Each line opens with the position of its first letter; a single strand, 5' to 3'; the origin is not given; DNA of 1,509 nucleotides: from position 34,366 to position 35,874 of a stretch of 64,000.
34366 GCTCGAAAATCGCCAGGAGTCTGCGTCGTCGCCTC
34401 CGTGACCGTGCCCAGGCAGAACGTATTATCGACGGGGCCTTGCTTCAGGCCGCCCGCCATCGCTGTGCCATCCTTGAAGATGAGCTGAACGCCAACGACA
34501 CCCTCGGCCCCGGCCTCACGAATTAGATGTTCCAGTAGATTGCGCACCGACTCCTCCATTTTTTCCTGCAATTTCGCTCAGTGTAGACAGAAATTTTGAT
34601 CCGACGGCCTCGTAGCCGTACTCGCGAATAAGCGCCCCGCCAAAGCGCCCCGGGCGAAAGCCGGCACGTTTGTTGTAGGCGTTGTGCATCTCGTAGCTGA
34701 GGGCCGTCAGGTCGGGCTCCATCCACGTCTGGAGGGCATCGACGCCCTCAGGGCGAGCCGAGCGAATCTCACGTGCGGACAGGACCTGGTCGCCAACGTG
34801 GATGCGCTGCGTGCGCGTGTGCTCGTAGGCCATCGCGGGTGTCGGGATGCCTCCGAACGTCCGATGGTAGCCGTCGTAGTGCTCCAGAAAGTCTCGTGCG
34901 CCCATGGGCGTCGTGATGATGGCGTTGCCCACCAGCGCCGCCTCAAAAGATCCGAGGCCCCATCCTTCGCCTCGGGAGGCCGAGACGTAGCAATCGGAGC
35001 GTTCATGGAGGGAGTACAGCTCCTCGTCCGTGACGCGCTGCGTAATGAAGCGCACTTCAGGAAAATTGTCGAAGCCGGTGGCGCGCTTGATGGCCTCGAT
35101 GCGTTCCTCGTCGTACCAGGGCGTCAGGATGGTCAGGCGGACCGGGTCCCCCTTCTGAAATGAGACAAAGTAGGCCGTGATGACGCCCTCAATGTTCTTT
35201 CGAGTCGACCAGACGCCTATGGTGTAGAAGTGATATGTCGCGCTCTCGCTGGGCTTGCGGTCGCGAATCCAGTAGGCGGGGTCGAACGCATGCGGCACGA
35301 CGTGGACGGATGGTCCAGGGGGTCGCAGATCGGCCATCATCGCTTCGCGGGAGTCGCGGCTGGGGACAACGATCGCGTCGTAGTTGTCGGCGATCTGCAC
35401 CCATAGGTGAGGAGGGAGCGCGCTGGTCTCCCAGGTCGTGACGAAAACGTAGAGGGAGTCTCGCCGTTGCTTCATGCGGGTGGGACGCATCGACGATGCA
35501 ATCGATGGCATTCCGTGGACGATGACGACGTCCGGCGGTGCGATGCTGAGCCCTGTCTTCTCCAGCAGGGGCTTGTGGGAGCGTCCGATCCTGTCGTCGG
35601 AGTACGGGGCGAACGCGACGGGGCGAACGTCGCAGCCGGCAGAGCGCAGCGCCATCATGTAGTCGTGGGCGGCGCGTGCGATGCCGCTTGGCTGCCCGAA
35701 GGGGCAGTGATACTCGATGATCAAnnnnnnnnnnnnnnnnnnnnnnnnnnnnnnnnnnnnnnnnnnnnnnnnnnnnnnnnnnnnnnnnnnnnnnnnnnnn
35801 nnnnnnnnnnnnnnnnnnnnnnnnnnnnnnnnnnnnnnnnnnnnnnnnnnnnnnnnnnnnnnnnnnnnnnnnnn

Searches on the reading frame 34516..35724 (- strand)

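Call 15: search_protein_families(library=phrogs, proteins=[window:34516-35724:-], max_evalue=0.01)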
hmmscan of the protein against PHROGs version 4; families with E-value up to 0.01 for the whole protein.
window:34516-35724:- (402 aa): 2 families
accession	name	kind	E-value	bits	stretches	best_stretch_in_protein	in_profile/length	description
phrog_2170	-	moron, auxiliary metabolic gene and host takeover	3.3e-17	63.6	1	106-276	124-288/374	glycosyltransferase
phrog_4356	-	moron, auxiliary metabolic gene and host takeover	3.5e-09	37.3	1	111-270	83-221/307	glycosyltransferase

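Call 16: search_protein_families(library=pfam, proteins=[window:34516-35724:-], max_evalue=0.01)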
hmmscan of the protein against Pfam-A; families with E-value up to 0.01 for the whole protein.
window:34516-35724:- (402 aa): 4 families
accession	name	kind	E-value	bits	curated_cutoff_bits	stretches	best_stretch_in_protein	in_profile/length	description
PF00534.26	Glycos_transf_1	-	5.5e-08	33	26.4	1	163-281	15-132/172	Glycosyl transferases group 1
PF13692.12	Glyco_trans_1_4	-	3e-07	31.2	27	1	170-282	8-117/142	Glycosyl transferases group 1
PF13439.12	Glyco_transf_4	-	2.2e-05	25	28.5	1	62-150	69-169/170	Glycosyltransferase Family 4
PF13579.12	Glyco_trans_4_4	-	3.4e-05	24.7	29.7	1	63-144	71-156/158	Glycosyl transferase 4-like domain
